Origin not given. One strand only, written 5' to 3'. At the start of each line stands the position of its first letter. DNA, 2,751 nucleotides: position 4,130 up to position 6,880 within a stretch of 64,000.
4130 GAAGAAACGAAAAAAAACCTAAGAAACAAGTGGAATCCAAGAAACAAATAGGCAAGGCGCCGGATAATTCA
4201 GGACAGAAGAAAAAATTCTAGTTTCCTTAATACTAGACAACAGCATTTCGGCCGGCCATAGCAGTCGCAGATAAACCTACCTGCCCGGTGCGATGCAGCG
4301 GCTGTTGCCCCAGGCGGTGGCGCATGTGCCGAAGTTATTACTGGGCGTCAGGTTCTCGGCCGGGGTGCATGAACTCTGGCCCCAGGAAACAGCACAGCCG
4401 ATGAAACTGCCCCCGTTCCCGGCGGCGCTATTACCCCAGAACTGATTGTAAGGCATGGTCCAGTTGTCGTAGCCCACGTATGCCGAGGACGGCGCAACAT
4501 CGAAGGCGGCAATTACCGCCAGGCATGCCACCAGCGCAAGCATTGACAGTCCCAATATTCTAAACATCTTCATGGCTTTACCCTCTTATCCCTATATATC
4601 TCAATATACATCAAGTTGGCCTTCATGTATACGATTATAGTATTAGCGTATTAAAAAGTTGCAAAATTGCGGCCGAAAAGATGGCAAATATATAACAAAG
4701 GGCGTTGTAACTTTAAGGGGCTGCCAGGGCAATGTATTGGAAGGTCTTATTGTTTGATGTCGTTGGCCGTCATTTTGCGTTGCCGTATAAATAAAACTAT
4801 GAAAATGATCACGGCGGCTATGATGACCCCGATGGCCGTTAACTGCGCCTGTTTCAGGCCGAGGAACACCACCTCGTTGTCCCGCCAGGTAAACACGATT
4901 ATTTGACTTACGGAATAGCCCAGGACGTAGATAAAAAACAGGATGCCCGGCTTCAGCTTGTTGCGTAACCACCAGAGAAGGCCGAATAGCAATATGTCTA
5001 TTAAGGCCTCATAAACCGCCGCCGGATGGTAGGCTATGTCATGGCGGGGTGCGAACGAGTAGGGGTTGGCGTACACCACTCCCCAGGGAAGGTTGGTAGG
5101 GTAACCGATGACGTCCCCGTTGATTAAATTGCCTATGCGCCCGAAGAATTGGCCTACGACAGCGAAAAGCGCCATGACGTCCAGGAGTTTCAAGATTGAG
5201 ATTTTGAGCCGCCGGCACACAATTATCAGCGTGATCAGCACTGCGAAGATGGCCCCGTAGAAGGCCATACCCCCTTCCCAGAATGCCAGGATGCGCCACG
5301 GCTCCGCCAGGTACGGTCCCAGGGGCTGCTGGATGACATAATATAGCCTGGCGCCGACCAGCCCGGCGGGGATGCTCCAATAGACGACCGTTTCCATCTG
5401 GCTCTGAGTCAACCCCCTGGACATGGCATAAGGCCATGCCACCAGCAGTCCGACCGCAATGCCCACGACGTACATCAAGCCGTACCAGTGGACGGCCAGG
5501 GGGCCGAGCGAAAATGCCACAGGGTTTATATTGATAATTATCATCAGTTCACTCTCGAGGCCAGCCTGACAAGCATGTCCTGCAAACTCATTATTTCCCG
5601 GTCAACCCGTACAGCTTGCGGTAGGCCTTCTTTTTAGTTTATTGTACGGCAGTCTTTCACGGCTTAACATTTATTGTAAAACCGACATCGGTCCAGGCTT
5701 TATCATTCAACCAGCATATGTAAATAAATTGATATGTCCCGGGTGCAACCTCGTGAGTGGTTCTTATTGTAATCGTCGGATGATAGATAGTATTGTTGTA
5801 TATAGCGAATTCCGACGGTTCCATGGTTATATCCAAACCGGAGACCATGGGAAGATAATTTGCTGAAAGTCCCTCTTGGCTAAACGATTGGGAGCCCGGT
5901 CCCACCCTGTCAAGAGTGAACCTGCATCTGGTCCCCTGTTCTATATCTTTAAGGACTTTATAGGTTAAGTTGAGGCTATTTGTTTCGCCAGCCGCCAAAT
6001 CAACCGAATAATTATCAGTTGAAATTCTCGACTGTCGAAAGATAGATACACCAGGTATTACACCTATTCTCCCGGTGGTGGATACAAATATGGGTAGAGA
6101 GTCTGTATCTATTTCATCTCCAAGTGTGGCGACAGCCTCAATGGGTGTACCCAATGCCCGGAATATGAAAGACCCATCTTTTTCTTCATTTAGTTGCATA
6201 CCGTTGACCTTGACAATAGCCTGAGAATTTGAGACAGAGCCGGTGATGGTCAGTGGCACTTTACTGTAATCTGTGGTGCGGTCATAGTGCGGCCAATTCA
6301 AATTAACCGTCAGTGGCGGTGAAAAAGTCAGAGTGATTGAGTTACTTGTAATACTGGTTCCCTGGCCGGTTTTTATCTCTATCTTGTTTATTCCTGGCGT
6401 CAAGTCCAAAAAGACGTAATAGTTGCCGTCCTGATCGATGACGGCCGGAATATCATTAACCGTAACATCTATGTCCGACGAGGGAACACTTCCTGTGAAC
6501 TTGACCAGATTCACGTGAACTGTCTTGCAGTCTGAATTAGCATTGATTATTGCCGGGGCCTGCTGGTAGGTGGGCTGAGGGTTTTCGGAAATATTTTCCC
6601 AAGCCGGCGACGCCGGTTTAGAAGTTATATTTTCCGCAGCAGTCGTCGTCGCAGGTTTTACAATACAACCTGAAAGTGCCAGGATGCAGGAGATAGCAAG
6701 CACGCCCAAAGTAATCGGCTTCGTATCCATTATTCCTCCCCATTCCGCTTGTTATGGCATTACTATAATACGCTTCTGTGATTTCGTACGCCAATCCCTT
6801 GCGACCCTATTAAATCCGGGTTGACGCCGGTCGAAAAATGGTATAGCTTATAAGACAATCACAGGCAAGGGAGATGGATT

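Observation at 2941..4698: Pair of small secreted four-Cys peptides with a shared CIAPGR C-terminus, conserved N-x-T sequons and a near-identical 40-nt upstream box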

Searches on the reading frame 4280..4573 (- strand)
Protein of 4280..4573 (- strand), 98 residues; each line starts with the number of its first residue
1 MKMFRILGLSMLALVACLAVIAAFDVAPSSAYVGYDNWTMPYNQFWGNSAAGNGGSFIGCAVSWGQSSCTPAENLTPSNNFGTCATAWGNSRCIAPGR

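Call 6: search_protein_families(library=pfam, proteins=[window:4280-4573:-], max_evalue=10)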
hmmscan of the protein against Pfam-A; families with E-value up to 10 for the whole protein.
seq(98 aa): 0 families

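Call 7: search_protein_families(library=ncbifam, proteins=[window:4280-4573:-], max_evalue=10)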
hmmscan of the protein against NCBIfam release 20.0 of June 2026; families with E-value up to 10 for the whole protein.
seq(98 aa): 0 families

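Call 9: find_homologous_proteins(query=window:4280-4573:-, max_evalue=1)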
Query seq(98 aa) (98 aa): 5 proteins with E <= 1 among 6 candidates.
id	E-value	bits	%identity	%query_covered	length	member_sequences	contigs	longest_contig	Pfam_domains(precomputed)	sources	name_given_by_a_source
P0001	1.4e-60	220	100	100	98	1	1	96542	-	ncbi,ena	-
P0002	1.7e-45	171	76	100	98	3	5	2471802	-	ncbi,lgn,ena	ncbi:MAG: hypothetical protein WB588_05190 [Dehalococcoidia bacterium]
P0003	1.8e-42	162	72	100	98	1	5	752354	-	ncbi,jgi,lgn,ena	jgi:hypothetical protein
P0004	3.7e-42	161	76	100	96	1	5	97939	-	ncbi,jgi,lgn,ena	ncbi:MAG: hypothetical protein ABSF74_01420 [Dehalococcoidia bacterium]|jgi:hypothetical protein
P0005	5.7e-33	131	62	100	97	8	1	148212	-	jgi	jgi:hypothetical protein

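Call 19: find_encoding_contigs(protein=P0002, flank=8000, max_places=4)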
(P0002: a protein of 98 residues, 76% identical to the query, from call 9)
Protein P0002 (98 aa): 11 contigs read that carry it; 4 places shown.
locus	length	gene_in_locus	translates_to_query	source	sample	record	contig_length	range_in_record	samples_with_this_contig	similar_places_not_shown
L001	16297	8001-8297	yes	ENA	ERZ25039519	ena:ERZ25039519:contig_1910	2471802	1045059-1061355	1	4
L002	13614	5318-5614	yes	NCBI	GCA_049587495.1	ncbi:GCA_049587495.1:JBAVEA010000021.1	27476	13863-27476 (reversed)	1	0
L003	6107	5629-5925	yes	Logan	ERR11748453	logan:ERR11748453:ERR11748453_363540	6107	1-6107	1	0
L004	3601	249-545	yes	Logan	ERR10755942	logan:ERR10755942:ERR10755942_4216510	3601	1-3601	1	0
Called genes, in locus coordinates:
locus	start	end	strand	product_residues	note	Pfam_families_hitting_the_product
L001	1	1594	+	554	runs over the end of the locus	PF00501:AMP-binding, PF13193:AMP-binding_C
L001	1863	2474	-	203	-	-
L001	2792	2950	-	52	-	-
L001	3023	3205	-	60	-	-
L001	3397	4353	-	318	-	-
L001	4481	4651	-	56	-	PF18919:DUF5670 (weak)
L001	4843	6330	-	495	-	PF00989:PAS (weak), PF13188:PAS_8, PF13426:PAS_9, PF00989:PAS, PF08448:PAS_4, PF13426:PAS_9, PF00512:HisKA, PF02518:HATPase_c, +2 more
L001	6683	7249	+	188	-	PF00072:Response_reg, PF00486:Trans_reg_C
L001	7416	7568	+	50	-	PF11295:DUF3096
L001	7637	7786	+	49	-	-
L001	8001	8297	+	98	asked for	-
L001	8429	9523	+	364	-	PF04055:Radical_SAM, PF13186:SPASM (weak)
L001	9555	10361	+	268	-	PF01209:Ubie_methyltran, PF02353:CMAS, PF13489:Methyltransf_23, PF13649:Methyltransf_25, PF13847:Methyltransf_31, PF08241:Methyltransf_11, PF08242:Methyltransf_12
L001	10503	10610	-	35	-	-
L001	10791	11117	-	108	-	-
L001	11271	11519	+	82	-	-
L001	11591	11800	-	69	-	PF03459:TOBE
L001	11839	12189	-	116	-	-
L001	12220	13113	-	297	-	PF02525:Flavodoxin_2 (weak), PF03358:FMN_red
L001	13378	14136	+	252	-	-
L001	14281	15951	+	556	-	PF00501:AMP-binding, PF13193:AMP-binding_C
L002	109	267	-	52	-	-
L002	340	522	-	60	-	-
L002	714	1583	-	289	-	-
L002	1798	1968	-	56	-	PF18919:DUF5670 (weak)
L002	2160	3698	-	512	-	PF00989:PAS (weak), PF13188:PAS_8, PF13426:PAS_9, PF00989:PAS, PF08448:PAS_4, PF13426:PAS_9, PF00512:HisKA, PF02518:HATPase_c, +2 more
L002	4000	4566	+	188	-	PF00072:Response_reg, PF00486:Trans_reg_C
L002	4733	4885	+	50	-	PF11295:DUF3096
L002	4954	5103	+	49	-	-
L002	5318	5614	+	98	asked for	-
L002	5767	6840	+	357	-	PF04055:Radical_SAM, PF13186:SPASM (weak)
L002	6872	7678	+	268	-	PF01209:Ubie_methyltran, PF02353:CMAS, PF13489:Methyltransf_23, PF13649:Methyltransf_25, PF13847:Methyltransf_31, PF08241:Methyltransf_11, PF08242:Methyltransf_12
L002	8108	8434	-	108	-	-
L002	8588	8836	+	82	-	-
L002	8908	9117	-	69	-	PF03459:TOBE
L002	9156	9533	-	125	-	-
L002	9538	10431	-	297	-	PF02525:Flavodoxin_2 (weak), PF03358:FMN_red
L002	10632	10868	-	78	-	-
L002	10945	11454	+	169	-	-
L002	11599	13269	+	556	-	PF00501:AMP-binding, PF13193:AMP-binding_C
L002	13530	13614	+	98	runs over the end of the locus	-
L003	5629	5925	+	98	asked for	-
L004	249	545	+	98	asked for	-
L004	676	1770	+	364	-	PF04055:Radical_SAM, PF13186:SPASM (weak)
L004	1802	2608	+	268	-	PF01209:Ubie_methyltran, PF02353:CMAS, PF13489:Methyltransf_23, PF13649:Methyltransf_25, PF13847:Methyltransf_31, PF08241:Methyltransf_11, PF08242:Methyltransf_12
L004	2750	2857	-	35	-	-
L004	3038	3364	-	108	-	-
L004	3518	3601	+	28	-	?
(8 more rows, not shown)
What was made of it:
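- Closest known: Radical-SAM/SPASM-modified peptides. Same: One lineage has a radical-SAM/SPASM gene directly downstream (call 19).
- In the L001/L002/L004 lineage a radical-SAM/SPASM gene and a class I methyltransferase start about 130 nt after the long gene on the same strand (call 19).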

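Call 34: find_encoding_contigs(protein=P0003, flank=8000, max_places=3)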
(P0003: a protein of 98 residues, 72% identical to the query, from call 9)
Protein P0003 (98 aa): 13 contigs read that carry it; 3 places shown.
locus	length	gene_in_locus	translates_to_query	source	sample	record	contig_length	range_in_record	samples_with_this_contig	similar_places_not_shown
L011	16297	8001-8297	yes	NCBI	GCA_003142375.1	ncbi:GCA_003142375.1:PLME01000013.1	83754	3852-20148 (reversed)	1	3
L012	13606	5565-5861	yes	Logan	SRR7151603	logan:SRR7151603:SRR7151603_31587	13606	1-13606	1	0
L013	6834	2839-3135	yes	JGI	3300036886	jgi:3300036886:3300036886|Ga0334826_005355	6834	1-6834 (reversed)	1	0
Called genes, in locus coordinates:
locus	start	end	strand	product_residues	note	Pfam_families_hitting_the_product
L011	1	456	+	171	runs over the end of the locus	PF02224:Cytidylate_kin (faint), PF13238:AAA_18 (weak), PF01202:SKI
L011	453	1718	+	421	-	PF00275:EPSP_synthase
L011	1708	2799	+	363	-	PF01264:Chorismate_synt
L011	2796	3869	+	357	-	PF01817:CM_2, PF00800:PDT, PF01842:ACT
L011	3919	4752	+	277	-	PF02153:PDH_N, PF03446:NAD_binding_2 (weak), PF03807:F420_oxidored, PF20463:PDH_C (weak)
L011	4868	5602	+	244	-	PF00149:Metallophos, PF12850:Metallophos_2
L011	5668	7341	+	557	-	PF13091:PLDc_2 (weak)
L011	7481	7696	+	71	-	PF07311:Dodecin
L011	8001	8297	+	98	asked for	-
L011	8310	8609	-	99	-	-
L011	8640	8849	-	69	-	PF03459:TOBE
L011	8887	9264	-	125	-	-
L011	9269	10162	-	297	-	PF02525:Flavodoxin_2 (weak), PF03358:FMN_red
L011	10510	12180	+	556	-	PF00501:AMP-binding, PF13193:AMP-binding_C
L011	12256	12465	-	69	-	PF03459:TOBE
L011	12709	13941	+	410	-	PF02195:ParB_N, PF01555:N6_N4_Mtase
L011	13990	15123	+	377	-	PF20903:SPL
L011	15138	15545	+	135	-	-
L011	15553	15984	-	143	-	-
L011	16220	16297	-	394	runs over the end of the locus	PF00266:Aminotran_5, PF01053:Cys_Met_Meta_PP (weak), PF01212:Beta_elim_lyase (weak), PF01041:DegT_DnrJ_EryC1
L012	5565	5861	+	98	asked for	-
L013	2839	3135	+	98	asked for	-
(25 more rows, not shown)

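Call 48: search_protein_families(library=ncbifam, proteins=[L001:8429-9523:+, L001:9555-10361:+, L001:6683-7249:+, L001:4843-6330:-, L001:10503-10610:-], max_evalue=0.001)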
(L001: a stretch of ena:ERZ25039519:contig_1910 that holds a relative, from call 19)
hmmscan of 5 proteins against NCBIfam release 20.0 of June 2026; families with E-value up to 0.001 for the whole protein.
L001:8429-9523:+ (364 aa): 35 families (the best 25 are shown)
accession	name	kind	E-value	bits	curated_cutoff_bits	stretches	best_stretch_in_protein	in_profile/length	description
TIGR04055.1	rSAM_NirJ2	equivalog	1.8e-25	90.2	500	2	49-185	5-137/326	putative heme d1 biosynthesis radical SAM protein NirJ2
TIGR04545.1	rSAM_ahbD_hemeb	equivalog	1.8e-24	86.8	500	2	264-360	240-336/339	heme b synthase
TIGR04053.2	TIGR04053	equivalog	4.6e-24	85.4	395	2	251-360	259-363/366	TIGR04053 family radical SAM/SPASM domain-containing protein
TIGR04347.1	pseudo_SAM_Halo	equivalog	5.6e-23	81.8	525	2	45-221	39-208/390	TIGR04347 family pseudo-SAM/SPASM protein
TIGR04546.1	rSAM_ahbC_deAc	equivalog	1.1e-22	80.4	650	2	49-234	44-222/390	12,18-didecarboxysiroheme deacetylase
TIGR04054.1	rSAM_NirJ1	equivalog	2.3e-20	72.5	650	2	47-230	39-215/387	putative heme d1 biosynthesis radical SAM protein NirJ1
NF001199.0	PRK00164.2-1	equivalog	8.5e-19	67.8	231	1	42-214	10-177/308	GTP 3',8-cyclase MoaA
TIGR02668.1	moaA_archaeal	equivalog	6e-18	64.9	325.25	1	43-243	9-205/303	GTP 3',8-cyclase MoaA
TIGR04051.1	rSAM_NirJ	equivalog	8.2e-18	64.5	515.45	2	283-362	268-349/354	heme d1 biosynthesis radical SAM protein NirJ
NF045574.1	sacti_mat_StsB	exception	3e-17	62.6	625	1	50-166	102-217/466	StsB family radical SAM/SPASM domain sactipeptide maturase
TIGR04303.1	GeoRSP_rSAM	equivalog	2.6e-15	56.8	400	2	277-360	245-325/325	GeoRSP system radical SAM/SPASM protein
NF050035.1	rSAM_WgK_link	exception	2.5e-14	53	650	2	46-171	11-137/367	radical SAM/SPASM peptide maturase WgkB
TIGR03962.1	mycofact_rSAM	equivalog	4.3e-14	52.4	265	1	47-136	15-104/339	mycofactocin radical SAM maturase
TIGR02109.1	PQQ_syn_pqqE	equivalog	1.8e-13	50.2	381.35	1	46-136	9-100/358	pyrroloquinoline quinone biosynthesis protein PqqE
TIGR03913.1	rad_SAM_trio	equivalog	2.2e-13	49.4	591.75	1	47-156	22-129/477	GDL motif peptide-associated radical SAM/SPASM maturase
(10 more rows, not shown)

L001:9555-10361:+ (268 aa): 32 families (the best 25 are shown)
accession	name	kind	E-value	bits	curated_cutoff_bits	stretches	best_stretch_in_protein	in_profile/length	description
NF041675.1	sarc_dimgly_tmase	equivalog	2e-30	106.7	550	1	45-257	56-267/278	sarcosine/dimethylglycine N-methyltransferase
NF045667.1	MTase_DVU1556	equivalog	4.8e-24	85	155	1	36-213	3-174/213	DVU_1556 family methyltransferase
TIGR01934.1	MenG_MenH_UbiE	subfamily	5.1e-18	65.2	158.35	1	48-187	32-170/223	ubiquinone/menaquinone biosynthesis methyltransferase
NF041537.1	ArsM_AhpD_UU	exception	1.2e-14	53.9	510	1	52-178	73-200/345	arsenite methyltransferase/AhpD domain selenoprotein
NF008823.0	PRK11873.1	subfamily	1.7e-14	54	263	1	50-205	72-229/272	arsenite methyltransferase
NF007610.0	PRK10258.1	equivalog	1.7e-14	53.8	342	1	54-163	41-143/251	malonyl-ACP O-methyltransferase BioC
NF047649.1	MTase_UXPK_star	exception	2e-14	53.3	460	1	53-170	75-193/283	methyltransferase/UXPK-star double selenoprotein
NF041536.1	ArsM_DUF2284_UU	exception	2.1e-14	52.7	575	1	52-173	73-195/459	arsenite methyltransferase/DUF2284 domain selenoprotein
NF001244.0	PRK00216.1-5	equivalog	8.2e-14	51.5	216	1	50-174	43-169/236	bifunctional demethylmenaquinone methyltransferase/2-methoxy-6-polyprenyl-1,4-benzoquinol methylase UbiE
TIGR02752.1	MenG_heptapren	equivalog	1.1e-12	47.9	419.85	1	51-163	41-154/231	demethylmenaquinone methyltransferase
NF001243.0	PRK00216.1-4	equivalog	4.4e-12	45.8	235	1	51-161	43-154/237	demethylmenaquinone methyltransferase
NF040703.1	cyclopro_CfaB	exception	4.9e-12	45.3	650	1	42-228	146-338/393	C17 cyclopropane fatty acid synthase CfaB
NF001242.0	PRK00216.1-3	equivalog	6.2e-12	45.4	351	1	52-186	67-203/258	bifunctional demethylmenaquinone methyltransferase/2-methoxy-6-polyprenyl-1,4-benzoquinol methylase UbiE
NF040539.1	AST_met_ArsM_2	exception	8.8e-12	45.4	240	1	51-212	52-218/262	putative arsinothricin biosynthesis methyltransferase ArsM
NF043040.1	corrin_prot_MT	hypoth_equivalog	1.9e-11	43.8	180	1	50-177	37-166/216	corrinoid protein-associated methyltransferase CpaM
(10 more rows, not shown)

L001:6683-7249:+ (188 aa): 84 families (the best 25 are shown)
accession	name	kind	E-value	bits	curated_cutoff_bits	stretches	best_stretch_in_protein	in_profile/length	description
NF040689.1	MtrAB_MtrA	equivalog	1.5e-52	178.1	300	1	3-182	40-216/219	MtrAB system response regulator MtrA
NF045944.1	ResRegRpaBCyano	equivalog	2.2e-50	171.2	330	1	5-185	41-228/229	response regulator transcription factor RpaB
NF040534.1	resp_reg_YycF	equivalog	1.3e-46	158.7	340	1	4-186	43-229/231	response regulator YycF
TIGR02154.1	PhoB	equivalog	8e-43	146.3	296.2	1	5-184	46-225/226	phosphate regulon transcriptional regulator PhoB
NF007820.0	PRK10529.1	equivalog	1.9e-42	145.2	325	1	5-182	45-221/225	two-component system response regulator KdpE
NF033117.2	vanR_ACDEGLN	exception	8.9e-39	133.4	350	1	7-184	44-225/226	VanR-ABDEGLN family response regulator transcription factor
NF008296.0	PRK11083.1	equivalog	3.3e-38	131.4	273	1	5-186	47-227/228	two-component system response regulator CreB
NF041733.1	resp_reg_CseB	equivalog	7.4e-37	126.9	350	1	5-166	44-213/228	two-component system response regulator CseB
NF053854.1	RespRegPhoBBctds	equivalog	4.9e-36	124.2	270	1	7-183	43-223/225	two-component system response regulator PhoB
NF033120.0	vanR_FM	exception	3.7e-35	121.7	460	1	7-184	49-229/231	vancomycin resistance response regulator transcription factor, VanR-F/VanR-M family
NF007005.1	PRK09468.1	equivalog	5.6e-35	120.9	331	1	7-184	49-231/237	osmolarity response regulator transcription factor OmpR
TIGR01387.1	cztR_silR_copR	subfamily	5.9e-35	120.9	279.2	1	7-184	44-218/218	heavy metal response regulator transcription factor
NF045991.1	RespRegCtrARhodob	equivalog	9.5e-34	117.1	350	1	7-186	46-223/224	response regulator transcription factor CtrA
NF000403.1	vanR-C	exception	2.6e-33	115.5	480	1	7-186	48-231/231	vancomycin resistance response regulator transcription factor VanR-C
NF007982.1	PRK10710.1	equivalog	1.3e-32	113.2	380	1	5-182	51-225/235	envelope stress response regulator BaeR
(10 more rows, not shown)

L001:4843-6330:- (495 aa): 88 families (the best 25 are shown)
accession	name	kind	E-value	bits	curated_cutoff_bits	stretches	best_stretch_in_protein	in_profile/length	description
NF046044.1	PnpS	equivalog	2.7e-65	220.9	400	2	141-489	48-390/390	two-component system histidine kinase PnpS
NF033092.0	HK_WalK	equivalog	1.6e-59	202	725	1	139-490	249-594/594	cell wall metabolism sensor histidine kinase WalK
TIGR02966.1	phoR_proteo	equivalog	2.4e-57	194.4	334.2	1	152-487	10-332/333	phosphate regulon sensor histidine kinase PhoR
NF008468.0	PRK11360.1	equivalog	2.6e-53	181.3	646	2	149-492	269-610/616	two-component system sensor histidine kinase AtoS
NF047874.1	MASE3_PAS_HK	subfamily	1.8e-50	172.4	560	2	144-493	261-628/655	MASE3 domain-containing sensor histidine kinase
NF006800.0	PRK09303.1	equivalog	3.2e-49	167.9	342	1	268-492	149-379/383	histidine kinase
NF052573.1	HisKinEspAMyxo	equivalog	4.6e-43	147.3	1400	1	131-492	237-613/755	serine histidine kinase EspA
TIGR02956.1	TMAO_torS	equivalog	3.8e-39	134.5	676.5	1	270-493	464-685/967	TMAO reductase system sensor histidine kinase/response regulator TorS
NF040691.1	MtrAB_MtrB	equivalog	1.4e-38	133.2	450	1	258-491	259-493/507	MtrAB system histidine kinase MtrB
NF045595.1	HK_scytonemin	equivalog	2e-37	128.9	865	1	32-490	160-635/637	scytonemin biosynthesis sensor histidine kinase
NF008302.0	PRK11091.1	equivalog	1.8e-36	125.7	838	1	138-493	145-508/779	aerobic respiration two-component sensor histidine kinase ArcB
NF041880.1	EPS_EpsF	equivalog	5.7e-36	124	900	1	137-489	132-492/492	response regulator EpsF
NF008235.0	PRK11006.1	equivalog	2.7e-35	122.1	390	1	129-490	79-423/431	phosphate regulon sensor histidine kinase PhoR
NF011874.0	PRK15347.1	equivalog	2.8e-34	118.3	852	1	270-493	398-617/921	two component system sensor kinase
NF045911.1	TCSHisKinNblS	equivalog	5.5e-34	117.5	1000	1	133-490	257-620/621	two-component system sensor histidine kinase NblS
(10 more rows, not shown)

L001:10503-10610:- (35 aa): 0 families
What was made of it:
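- In one lineage a PAS histidine kinase and an OmpR-type regulator lie about 1 kb upstream (calls 19, 48).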

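Call 68: find_encoding_contigs(protein=P0004, flank=6000, max_places=2)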
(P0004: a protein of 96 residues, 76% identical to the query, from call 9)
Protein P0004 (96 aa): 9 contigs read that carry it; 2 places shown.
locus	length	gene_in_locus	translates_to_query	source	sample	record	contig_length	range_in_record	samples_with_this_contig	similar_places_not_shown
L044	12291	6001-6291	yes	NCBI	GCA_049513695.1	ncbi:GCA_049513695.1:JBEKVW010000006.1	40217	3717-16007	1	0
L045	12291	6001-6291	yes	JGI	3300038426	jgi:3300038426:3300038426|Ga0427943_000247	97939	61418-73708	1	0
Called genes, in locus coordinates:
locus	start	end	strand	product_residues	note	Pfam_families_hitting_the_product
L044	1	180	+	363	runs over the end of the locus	PF01264:Chorismate_synt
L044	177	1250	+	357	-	PF01817:CM_2, PF00800:PDT, PF01842:ACT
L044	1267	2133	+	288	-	PF03446:NAD_binding_2, PF03807:F420_oxidored, PF07991:KARI_N, PF02153:PDH_N, PF20463:PDH_C (weak)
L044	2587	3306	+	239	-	-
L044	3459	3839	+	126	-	-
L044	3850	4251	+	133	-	-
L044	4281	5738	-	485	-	PF03055:RPE65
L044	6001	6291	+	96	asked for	-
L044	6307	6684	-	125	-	-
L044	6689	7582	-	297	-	PF02525:Flavodoxin_2 (weak), PF03358:FMN_red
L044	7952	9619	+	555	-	PF00501:AMP-binding, PF13193:AMP-binding_C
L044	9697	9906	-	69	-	PF03459:TOBE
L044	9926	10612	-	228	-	PF13563:2_5_RNA_ligase2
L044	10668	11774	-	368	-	PF03747:ADP_ribosyl_GH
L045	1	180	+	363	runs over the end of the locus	PF01264:Chorismate_synt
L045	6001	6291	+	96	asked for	-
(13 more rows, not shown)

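Call 71: search_protein_families(library=pfam, proteins=[L011:8310-8609:-, L011:8887-9264:-, L044:2587-3306:+, L044:3459-3839:+, L044:3850-4251:+], max_evalue=0.01)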
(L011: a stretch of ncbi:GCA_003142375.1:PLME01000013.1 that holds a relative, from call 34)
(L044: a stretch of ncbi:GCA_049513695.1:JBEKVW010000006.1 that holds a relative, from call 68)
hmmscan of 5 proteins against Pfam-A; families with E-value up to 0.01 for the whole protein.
L011:8310-8609:- (99 aa): 0 families

L011:8887-9264:- (125 aa): 1 family
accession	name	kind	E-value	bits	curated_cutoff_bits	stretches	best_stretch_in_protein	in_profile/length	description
PF16344.10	FecR_C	-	0.00092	19.6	24.4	1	29-72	14-57/70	FecR, C-terminal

L044:2587-3306:+ (239 aa): 1 family
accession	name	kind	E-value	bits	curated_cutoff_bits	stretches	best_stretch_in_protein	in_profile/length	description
PF07679.22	I-set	-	0.00049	20.5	23.7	0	18-44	63-89/90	Immunoglobulin I-set domain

L044:3459-3839:+ (126 aa): 0 families

L044:3850-4251:+ (133 aa): 0 families

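Call 72: search_dna_similar(query=window:4280-4573:-, collection=phages, mode=protein, max_evalue=0.01)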
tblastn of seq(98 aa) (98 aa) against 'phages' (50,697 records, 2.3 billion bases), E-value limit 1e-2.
No match.

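Call 73: search_dna_similar(query=window:4280-4573:-, collection=plasmids, mode=protein, max_evalue=0.01)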
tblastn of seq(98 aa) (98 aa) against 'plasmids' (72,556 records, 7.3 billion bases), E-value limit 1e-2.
No match.

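Call 79: search_protein_families(library=phrogs, proteins=[P0001], max_evalue=1)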
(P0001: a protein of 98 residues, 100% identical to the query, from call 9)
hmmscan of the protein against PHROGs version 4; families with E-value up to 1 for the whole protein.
P0001 (98 aa): 0 families

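Call 80: search_protein_families(library=padloc, proteins=[P0001], max_evalue=1)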
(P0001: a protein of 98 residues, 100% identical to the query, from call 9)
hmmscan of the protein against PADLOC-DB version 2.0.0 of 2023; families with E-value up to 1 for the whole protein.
P0001 (98 aa): 0 families

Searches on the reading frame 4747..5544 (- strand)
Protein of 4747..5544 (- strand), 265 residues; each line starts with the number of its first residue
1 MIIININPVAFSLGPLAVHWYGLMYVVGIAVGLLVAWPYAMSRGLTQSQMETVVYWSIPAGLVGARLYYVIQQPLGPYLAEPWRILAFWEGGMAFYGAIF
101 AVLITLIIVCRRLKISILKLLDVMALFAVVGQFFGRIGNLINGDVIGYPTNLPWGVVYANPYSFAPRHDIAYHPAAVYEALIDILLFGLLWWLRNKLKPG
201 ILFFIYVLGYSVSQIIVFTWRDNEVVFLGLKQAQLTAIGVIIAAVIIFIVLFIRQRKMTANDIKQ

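Call 31: search_protein_families(library=pfam, proteins=[window:4747-5544:-], max_evalue=0.01)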
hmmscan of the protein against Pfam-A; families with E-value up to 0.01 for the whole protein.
window:4747-5544:- (265 aa): 1 family
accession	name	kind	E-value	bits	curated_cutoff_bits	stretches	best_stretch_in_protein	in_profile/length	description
PF01790.23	LGT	-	4.8e-63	213.1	24.9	1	8-249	1-239/240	Prolipoprotein diacylglyceryl transferase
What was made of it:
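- Checked: lgt is confirmed at 4747-5544 (PF01790, E 5e-63, call 31).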

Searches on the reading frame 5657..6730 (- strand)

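Call 31: search_protein_families(library=pfam, proteins=[window:5657-6730:-], max_evalue=0.01)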
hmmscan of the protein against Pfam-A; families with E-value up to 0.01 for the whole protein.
window:5657-6730:- (357 aa): 1 family
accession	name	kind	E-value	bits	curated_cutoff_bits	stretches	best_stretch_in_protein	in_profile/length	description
PF09136.16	Glucodextran_B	-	3e-09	37.1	27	1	65-122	8-66/83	Glucodextranase, domain B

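Call 48: search_protein_families(library=ncbifam, proteins=[window:5657-6730:-], max_evalue=0.001)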
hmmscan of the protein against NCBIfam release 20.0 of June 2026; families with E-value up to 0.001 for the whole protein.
window:5657-6730:- (357 aa): 0 families
